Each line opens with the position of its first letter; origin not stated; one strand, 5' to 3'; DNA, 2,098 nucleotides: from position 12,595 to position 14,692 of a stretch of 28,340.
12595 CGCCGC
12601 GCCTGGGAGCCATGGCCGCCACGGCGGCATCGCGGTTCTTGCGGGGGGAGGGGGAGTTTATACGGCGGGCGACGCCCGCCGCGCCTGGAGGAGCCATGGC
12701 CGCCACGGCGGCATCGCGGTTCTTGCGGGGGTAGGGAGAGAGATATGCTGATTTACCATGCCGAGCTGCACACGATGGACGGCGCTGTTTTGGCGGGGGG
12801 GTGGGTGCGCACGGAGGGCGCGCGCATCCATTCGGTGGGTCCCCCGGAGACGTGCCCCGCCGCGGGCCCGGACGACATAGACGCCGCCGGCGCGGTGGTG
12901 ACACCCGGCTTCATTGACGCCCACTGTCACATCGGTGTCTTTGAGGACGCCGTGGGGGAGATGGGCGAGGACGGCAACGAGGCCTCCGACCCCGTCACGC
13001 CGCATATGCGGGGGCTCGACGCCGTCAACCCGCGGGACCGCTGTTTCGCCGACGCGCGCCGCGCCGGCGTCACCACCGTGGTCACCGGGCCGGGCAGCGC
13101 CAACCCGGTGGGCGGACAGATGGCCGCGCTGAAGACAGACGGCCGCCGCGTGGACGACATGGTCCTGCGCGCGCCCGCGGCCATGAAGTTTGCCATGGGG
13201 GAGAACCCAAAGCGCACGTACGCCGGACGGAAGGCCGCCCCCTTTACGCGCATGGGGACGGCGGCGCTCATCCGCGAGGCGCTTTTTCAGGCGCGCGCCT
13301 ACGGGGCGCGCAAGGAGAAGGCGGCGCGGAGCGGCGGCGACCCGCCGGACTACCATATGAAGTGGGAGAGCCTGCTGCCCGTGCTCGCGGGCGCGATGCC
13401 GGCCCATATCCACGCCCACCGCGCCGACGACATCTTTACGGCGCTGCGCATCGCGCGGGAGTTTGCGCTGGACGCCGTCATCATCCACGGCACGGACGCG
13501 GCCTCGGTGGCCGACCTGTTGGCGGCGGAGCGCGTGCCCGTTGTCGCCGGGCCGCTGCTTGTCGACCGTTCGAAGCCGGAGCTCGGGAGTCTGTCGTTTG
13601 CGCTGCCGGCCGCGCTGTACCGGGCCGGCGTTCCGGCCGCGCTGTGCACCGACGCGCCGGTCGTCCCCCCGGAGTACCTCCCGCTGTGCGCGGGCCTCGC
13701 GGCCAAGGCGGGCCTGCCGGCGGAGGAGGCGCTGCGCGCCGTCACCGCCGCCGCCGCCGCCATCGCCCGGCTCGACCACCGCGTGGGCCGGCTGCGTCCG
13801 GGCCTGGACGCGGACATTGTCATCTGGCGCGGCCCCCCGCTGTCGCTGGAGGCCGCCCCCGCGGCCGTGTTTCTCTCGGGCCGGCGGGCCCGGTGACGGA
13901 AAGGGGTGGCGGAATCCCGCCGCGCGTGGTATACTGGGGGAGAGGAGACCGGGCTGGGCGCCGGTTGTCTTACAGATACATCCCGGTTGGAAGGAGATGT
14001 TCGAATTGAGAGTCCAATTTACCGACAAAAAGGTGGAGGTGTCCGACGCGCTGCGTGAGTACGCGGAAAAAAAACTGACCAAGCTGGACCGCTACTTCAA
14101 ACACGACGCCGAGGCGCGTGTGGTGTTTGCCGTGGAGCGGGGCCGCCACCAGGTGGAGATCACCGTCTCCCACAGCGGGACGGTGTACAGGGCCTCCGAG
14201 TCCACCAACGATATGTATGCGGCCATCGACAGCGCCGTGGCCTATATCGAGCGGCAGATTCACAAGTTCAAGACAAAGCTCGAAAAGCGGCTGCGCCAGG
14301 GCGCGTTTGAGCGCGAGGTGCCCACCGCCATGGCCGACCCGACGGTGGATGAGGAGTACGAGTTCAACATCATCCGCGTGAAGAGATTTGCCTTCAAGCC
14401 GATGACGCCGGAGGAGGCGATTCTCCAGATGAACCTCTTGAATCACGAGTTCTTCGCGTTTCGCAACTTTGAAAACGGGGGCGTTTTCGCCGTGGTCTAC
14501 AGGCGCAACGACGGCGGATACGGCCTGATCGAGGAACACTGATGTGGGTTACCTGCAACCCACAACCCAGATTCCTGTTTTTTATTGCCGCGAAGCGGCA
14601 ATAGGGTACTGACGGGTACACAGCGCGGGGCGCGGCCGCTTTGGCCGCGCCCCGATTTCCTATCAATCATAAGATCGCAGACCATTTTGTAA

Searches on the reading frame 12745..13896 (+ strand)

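Call 17: search_protein_families(library=pfam, proteins=[window:12745-13896:+], max_evalue=0.001)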
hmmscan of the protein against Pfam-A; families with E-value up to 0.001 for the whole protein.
window:12745-13896:+ (383 aa): 2 families
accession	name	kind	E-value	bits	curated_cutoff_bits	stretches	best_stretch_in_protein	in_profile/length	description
PF07969.17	Amidohydro_3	-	1.5e-17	64.7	29.7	2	224-376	297-465/472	Amidohydrolase family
PF01979.26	Amidohydro_1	-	7e-16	58.8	25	1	51-371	1-323/345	Amidohydrolase family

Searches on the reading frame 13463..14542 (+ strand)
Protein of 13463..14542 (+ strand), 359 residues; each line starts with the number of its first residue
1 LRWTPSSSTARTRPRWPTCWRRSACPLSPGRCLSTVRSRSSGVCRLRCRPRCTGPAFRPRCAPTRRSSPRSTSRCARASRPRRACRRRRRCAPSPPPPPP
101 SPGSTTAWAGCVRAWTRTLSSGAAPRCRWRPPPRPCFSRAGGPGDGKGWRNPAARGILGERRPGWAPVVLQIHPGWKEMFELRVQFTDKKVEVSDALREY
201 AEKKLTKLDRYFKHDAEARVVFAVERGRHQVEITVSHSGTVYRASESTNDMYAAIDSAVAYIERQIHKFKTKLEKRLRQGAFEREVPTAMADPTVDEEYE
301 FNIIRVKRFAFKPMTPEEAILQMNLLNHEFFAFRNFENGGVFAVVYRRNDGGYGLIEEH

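Call 17: search_protein_families(library=pfam, proteins=[window:13463-14542:+], max_evalue=0.001)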
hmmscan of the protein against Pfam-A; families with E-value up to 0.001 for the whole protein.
window:13463-14542:+ (359 aa): 2 families
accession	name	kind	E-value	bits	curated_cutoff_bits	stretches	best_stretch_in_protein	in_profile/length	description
PF02482.25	Ribosomal_S30AE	-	5.3e-26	91.6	23.7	1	184-273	1-87/88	Sigma 54 modulation protein / S30EA ribosomal protein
PF16321.10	Ribosom_S30AE_C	-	4.8e-24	84.3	25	1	300-355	3-57/57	Sigma 54 modulation/S30EA ribosomal protein C terminus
